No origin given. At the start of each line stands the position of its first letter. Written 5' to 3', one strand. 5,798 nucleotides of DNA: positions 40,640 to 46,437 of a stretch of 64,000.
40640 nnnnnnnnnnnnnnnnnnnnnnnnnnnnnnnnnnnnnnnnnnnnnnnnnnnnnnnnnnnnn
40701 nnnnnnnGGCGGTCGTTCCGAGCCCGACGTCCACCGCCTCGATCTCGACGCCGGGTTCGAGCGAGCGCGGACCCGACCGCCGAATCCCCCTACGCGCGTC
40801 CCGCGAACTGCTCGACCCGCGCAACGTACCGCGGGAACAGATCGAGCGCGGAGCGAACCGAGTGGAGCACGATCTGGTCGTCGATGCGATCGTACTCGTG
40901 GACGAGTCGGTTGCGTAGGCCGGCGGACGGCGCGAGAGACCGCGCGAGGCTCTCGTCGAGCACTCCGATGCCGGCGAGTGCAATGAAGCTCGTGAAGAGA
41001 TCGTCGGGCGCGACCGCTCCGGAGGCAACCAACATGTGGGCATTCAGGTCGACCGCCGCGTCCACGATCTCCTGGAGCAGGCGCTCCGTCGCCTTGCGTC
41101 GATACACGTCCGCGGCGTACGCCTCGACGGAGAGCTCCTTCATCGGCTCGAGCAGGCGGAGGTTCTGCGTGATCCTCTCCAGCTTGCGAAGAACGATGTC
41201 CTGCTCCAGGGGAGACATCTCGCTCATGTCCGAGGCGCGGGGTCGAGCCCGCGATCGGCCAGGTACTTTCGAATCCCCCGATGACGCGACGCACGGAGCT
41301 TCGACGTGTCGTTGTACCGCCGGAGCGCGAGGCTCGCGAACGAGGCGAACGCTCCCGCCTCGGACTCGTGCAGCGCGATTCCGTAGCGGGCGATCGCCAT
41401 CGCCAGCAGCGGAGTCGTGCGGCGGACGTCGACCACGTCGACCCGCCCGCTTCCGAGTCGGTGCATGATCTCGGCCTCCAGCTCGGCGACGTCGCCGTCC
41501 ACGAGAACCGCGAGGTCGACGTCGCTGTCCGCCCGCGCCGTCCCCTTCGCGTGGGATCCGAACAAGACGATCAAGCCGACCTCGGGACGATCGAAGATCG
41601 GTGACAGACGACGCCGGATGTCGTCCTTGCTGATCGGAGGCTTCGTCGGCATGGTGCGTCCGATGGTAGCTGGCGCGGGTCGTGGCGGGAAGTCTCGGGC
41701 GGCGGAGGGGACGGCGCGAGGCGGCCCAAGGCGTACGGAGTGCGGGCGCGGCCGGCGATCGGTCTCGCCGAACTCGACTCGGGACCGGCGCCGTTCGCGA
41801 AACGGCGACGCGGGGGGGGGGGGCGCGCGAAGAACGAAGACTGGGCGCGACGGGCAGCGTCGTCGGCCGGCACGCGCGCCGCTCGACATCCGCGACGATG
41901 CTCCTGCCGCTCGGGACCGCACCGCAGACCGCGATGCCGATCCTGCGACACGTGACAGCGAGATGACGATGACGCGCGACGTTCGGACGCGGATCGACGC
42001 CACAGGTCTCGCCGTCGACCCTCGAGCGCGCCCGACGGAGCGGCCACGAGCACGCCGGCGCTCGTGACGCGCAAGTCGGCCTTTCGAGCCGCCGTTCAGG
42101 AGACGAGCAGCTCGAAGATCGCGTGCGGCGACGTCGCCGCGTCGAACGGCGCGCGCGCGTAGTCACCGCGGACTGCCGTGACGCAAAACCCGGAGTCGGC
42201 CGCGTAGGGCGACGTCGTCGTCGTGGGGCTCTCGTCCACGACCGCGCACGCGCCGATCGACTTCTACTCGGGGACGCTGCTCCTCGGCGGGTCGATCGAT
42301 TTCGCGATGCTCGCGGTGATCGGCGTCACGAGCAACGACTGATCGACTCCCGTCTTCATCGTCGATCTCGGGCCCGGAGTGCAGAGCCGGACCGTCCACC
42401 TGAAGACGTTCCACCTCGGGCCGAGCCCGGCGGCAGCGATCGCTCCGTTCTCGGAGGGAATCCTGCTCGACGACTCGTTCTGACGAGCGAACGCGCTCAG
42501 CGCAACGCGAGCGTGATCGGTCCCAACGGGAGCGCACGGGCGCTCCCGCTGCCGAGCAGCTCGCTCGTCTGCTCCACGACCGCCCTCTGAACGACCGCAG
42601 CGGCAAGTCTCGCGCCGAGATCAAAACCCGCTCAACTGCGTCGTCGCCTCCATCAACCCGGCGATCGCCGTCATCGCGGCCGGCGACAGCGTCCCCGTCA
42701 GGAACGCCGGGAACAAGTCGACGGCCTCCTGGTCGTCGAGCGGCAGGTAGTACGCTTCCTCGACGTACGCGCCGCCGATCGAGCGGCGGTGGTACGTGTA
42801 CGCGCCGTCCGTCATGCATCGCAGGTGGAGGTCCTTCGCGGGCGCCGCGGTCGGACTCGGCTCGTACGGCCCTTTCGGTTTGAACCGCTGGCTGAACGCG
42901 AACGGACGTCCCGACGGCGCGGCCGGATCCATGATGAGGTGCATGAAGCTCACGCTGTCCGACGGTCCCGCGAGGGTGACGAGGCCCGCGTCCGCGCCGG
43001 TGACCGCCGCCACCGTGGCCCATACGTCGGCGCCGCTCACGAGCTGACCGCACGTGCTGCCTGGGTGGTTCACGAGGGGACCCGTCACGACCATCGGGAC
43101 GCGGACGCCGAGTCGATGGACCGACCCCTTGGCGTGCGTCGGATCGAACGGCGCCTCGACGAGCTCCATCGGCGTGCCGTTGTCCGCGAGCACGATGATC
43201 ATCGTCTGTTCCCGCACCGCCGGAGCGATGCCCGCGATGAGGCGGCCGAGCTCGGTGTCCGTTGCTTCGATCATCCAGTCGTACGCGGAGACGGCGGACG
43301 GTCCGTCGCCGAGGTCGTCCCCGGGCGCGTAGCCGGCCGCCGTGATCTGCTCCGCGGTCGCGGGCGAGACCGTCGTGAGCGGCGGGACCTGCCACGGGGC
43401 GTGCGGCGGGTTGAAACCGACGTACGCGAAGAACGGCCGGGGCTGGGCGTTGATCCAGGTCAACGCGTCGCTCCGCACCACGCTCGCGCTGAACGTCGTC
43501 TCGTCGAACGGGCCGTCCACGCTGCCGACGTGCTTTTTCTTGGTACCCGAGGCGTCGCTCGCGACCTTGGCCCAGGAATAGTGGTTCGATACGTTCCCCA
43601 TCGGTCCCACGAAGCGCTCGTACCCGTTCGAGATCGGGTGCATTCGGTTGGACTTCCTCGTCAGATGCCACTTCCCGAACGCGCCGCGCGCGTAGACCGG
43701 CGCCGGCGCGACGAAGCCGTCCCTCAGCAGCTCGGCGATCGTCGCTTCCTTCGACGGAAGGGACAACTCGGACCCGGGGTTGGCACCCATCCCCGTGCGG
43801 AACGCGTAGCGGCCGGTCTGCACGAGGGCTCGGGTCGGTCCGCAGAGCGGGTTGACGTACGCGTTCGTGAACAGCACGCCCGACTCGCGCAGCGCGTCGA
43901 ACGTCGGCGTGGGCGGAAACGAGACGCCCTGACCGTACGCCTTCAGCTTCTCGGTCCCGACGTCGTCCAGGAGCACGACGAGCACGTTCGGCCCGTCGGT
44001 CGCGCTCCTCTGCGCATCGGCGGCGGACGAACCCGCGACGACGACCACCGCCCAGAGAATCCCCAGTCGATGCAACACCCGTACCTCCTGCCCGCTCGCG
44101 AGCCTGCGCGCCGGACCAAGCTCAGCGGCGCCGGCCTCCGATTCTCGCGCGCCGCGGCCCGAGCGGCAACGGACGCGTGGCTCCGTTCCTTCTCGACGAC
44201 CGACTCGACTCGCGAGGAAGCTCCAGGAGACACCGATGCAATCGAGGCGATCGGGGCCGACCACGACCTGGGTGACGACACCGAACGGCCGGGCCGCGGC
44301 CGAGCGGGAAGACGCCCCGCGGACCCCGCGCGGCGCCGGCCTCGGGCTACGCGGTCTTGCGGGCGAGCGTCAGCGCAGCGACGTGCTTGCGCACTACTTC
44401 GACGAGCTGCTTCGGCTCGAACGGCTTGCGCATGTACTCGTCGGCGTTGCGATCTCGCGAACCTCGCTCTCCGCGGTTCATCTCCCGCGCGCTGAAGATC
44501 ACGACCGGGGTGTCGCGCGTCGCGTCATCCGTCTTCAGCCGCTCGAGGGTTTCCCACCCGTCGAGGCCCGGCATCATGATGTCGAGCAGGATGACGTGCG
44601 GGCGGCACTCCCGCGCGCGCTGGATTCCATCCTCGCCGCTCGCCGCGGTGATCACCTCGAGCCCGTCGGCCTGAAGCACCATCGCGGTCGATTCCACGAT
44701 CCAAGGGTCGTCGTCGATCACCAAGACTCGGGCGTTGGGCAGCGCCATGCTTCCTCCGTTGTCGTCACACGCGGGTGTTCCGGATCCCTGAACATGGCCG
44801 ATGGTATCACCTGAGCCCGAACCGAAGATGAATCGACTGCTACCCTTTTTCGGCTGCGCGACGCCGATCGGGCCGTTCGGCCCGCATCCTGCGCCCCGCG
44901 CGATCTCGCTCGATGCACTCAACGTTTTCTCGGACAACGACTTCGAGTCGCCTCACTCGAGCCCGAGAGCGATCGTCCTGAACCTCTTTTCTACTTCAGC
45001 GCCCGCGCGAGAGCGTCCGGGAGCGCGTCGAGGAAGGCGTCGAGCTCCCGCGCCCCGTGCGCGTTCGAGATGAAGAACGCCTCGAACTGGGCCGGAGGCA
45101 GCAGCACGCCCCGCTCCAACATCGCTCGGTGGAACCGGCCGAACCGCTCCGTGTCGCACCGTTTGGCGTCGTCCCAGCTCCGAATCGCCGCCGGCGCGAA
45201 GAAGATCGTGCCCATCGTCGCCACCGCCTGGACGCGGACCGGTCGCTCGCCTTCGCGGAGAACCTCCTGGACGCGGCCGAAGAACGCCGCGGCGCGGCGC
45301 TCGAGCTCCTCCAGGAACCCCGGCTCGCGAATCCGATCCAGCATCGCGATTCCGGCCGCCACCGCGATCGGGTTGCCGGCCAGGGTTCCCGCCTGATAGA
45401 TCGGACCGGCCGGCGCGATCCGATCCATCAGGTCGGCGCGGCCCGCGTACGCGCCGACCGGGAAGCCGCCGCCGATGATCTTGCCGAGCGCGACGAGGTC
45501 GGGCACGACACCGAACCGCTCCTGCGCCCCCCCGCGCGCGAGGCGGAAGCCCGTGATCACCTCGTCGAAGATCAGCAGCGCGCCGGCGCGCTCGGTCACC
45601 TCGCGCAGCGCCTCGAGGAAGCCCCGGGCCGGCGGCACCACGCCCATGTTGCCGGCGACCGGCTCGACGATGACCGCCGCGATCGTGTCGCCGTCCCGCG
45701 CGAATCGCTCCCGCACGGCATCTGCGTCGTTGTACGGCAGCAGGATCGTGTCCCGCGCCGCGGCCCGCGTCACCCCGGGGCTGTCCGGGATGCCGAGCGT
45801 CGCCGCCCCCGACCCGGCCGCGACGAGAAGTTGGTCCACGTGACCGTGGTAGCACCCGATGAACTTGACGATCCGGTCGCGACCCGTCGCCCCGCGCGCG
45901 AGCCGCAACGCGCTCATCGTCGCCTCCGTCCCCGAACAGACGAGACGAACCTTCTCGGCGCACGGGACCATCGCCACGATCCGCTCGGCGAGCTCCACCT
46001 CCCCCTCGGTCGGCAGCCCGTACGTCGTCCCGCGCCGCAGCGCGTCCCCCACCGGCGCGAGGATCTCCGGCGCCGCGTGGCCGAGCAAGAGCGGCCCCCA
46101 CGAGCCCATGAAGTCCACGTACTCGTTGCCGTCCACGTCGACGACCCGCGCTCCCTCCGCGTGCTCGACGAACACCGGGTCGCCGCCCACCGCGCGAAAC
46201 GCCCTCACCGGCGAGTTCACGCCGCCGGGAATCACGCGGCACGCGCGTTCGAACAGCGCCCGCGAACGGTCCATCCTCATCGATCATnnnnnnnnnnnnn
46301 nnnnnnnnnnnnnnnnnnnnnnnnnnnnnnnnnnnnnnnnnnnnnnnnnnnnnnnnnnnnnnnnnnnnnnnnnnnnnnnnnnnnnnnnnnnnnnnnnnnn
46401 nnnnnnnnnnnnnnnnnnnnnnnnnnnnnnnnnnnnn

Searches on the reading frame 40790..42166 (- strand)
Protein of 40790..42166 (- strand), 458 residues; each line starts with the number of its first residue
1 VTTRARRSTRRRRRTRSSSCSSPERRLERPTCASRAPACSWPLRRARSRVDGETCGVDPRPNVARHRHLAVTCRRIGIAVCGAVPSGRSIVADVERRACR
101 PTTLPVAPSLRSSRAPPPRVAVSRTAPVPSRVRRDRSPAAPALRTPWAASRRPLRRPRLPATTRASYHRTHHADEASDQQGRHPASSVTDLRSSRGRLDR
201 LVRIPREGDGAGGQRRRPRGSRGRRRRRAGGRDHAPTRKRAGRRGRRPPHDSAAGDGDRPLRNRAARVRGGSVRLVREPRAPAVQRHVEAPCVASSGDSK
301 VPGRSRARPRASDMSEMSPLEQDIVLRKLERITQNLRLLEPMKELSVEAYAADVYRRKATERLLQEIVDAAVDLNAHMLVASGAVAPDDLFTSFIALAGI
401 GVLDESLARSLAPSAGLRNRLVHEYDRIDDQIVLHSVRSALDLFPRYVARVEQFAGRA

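Call 75: search_protein_families(library=pfam, proteins=[window:40790-42166:-], max_evalue=0.001)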
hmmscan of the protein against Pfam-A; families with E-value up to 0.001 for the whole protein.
window:40790-42166:- (458 aa): 1 family
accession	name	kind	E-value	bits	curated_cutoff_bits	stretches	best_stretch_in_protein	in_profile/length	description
PF01934.22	HepT-like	-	2.9e-22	79.1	23.5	1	333-450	2-119/120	Ribonuclease HepT-like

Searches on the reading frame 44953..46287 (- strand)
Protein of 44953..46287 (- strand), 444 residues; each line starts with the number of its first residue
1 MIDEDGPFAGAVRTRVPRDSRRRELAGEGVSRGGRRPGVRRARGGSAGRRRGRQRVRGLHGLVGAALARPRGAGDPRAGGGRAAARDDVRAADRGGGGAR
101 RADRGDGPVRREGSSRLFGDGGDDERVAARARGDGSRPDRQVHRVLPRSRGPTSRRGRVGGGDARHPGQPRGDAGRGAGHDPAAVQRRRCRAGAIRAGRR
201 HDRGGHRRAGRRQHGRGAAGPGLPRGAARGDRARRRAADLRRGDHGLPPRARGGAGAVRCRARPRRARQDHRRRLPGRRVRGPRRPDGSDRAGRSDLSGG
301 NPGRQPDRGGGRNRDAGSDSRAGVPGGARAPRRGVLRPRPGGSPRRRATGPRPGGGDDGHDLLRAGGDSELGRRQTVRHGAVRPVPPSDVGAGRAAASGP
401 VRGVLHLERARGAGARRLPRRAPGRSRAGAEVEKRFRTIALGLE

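Call 13: search_protein_families(library=pfam, proteins=[window:44953-46287:-], max_evalue=0.01)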
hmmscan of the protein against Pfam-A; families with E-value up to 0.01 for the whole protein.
window:44953-46287:- (444 aa): 0 families

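Call 24: find_encoding_contigs(protein=window:44991-46280:-, flank=10000, max_places=10)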
Protein window:44991-46280:- (429 aa): no gene with exactly this product is on record in the collection.

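Call 48: find_homologous_proteins(query=window:44991-46280:-)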
Query window:44991-46280:- (429 aa): 8000 proteins with E <= 0.001 among 8000 candidates; the best 120 are listed.
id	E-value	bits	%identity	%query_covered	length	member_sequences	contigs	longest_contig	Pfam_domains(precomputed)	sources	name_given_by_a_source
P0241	7.3e-277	936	100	100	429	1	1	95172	PF00202.28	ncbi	-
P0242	6.0e-187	640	-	-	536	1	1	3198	PF00202.28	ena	-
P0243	2.5e-185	634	70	97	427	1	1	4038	PF00202.28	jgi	jgi:glutamate-1-semialdehyde 2,1-aminomutase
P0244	5.7e-184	630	70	97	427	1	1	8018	PF00202.28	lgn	-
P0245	2.4e-183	628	68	99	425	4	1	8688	PF00202.28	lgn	-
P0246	6.8e-183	626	69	99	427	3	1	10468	PF00202.28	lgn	-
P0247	2.2e-181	621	70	99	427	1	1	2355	PF00202.28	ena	-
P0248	3.1e-180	618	68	99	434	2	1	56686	PF00202.28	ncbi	-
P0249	5.8e-176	603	67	98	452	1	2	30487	PF00202.28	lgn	-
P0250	3.7e-175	601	66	99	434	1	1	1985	PF00202.28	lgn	-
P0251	1.7e-165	569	64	99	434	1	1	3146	PF00202.28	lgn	-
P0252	1.1e-163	563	63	98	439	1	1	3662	PF00202.28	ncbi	-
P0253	1.9e-163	562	63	99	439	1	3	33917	PF00202.28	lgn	-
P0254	3.5e-163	561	63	99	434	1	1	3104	PF00202.28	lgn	-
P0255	7.4e-163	560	61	98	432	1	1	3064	PF00202.28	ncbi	-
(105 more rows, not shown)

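Call 49: find_encoding_contigs(protein=P0248, flank=10000, max_places=3)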
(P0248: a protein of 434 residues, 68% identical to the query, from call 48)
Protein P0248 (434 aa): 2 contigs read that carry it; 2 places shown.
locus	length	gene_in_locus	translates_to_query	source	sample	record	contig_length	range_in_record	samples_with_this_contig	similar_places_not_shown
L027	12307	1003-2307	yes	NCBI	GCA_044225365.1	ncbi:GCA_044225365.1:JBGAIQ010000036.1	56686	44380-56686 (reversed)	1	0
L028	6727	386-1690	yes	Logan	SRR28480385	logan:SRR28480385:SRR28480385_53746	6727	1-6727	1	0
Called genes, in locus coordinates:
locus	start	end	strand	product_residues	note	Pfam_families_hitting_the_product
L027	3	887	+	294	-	?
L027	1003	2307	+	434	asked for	PF00202:Aminotran_3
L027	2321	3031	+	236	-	PF01135:PCMT, PF13649:Methyltransf_25 (weak)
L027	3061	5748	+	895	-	-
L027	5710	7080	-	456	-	PF01235:Na_Ala_symp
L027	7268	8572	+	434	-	PF13347:MFS_2 (weak), PF07690:MFS_1, PF11700:ATG22, PF12832:MFS_1_like (faint)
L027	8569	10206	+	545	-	PF13231:PMT_2 (weak)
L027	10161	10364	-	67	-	-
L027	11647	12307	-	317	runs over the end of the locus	PF02129:Peptidase_S15, PF00561:Abhydrolase_1 (weak), PF12146:Hydrolase_4, PF12697:Abhydrolase_6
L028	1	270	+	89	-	?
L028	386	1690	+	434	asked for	PF00202:Aminotran_3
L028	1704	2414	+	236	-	PF01135:PCMT, PF13649:Methyltransf_25 (weak)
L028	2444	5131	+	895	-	-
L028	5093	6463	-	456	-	PF01235:Na_Ala_symp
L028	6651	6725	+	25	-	?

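Call 50: find_encoding_contigs(protein=P0249, flank=10000, max_places=3)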
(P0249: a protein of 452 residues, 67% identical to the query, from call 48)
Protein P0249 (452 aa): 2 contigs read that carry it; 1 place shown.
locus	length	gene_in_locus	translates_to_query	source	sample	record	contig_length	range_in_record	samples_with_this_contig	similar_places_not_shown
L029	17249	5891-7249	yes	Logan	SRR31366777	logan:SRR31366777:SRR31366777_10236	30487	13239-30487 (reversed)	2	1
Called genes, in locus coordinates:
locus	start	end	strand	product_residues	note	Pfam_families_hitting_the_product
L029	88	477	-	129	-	PF01740:STAS, PF13466:STAS_2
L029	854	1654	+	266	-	PF01578:Cytochrom_C_asm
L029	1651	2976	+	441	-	PF05201:GlutR_N, PF01488:Shikimate_DH, PF00745:GlutR_dimer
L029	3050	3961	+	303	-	PF01379:Porphobil_deam, PF03900:Porphobil_deamC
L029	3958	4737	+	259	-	PF02602:HEM4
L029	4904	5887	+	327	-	PF00490:ALAD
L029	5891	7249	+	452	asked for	PF00202:Aminotran_3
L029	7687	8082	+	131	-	PF00072:Response_reg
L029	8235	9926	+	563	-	PF13231:PMT_2 (weak)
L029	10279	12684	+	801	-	-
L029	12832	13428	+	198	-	PF07638:Sigma70_ECF, PF08281:Sigma70_r4_2, PF04545:Sigma70_r4 (weak)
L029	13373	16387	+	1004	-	PF00069:Pkinase, PF07714:PK_Tyr_Ser-Thr, PF03781:FGE-sulfatase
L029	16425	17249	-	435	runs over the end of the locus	-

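Call 51: find_encoding_contigs(protein=P0246, flank=10000, max_places=3)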
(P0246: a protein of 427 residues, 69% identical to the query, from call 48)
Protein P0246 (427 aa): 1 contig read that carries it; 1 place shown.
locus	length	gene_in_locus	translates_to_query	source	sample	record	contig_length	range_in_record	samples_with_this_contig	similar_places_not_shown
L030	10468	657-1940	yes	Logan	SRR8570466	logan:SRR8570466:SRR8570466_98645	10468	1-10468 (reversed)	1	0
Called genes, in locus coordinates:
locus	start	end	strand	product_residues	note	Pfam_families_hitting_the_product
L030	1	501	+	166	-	?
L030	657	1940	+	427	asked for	PF00202:Aminotran_3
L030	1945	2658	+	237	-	PF01135:PCMT, PF13649:Methyltransf_25 (weak)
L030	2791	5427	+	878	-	-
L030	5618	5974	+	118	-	PF00072:Response_reg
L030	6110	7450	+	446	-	PF01235:Na_Ala_symp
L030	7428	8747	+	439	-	PF07690:MFS_1, PF11700:ATG22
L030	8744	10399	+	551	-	PF13231:PMT_2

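Call 65: list_cluster_members(proteins=[P0241, P0001, P0005, P0248])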
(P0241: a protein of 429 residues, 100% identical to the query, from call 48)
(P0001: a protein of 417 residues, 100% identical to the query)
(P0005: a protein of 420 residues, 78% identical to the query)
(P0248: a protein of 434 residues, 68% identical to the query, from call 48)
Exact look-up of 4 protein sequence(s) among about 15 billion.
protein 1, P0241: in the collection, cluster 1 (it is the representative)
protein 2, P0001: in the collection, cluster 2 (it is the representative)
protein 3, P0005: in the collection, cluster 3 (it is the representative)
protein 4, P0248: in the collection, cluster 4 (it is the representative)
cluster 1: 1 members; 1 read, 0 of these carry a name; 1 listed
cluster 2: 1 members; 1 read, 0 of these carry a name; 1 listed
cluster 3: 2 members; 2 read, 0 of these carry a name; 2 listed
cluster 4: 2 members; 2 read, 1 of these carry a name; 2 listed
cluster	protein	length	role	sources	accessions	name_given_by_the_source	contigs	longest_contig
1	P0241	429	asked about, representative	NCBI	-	-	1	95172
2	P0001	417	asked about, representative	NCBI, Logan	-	-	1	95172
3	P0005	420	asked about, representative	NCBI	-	-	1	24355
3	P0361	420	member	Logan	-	-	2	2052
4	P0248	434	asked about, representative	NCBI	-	-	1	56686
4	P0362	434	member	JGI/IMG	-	glutamate-1-semialdehyde 2,1-aminomutase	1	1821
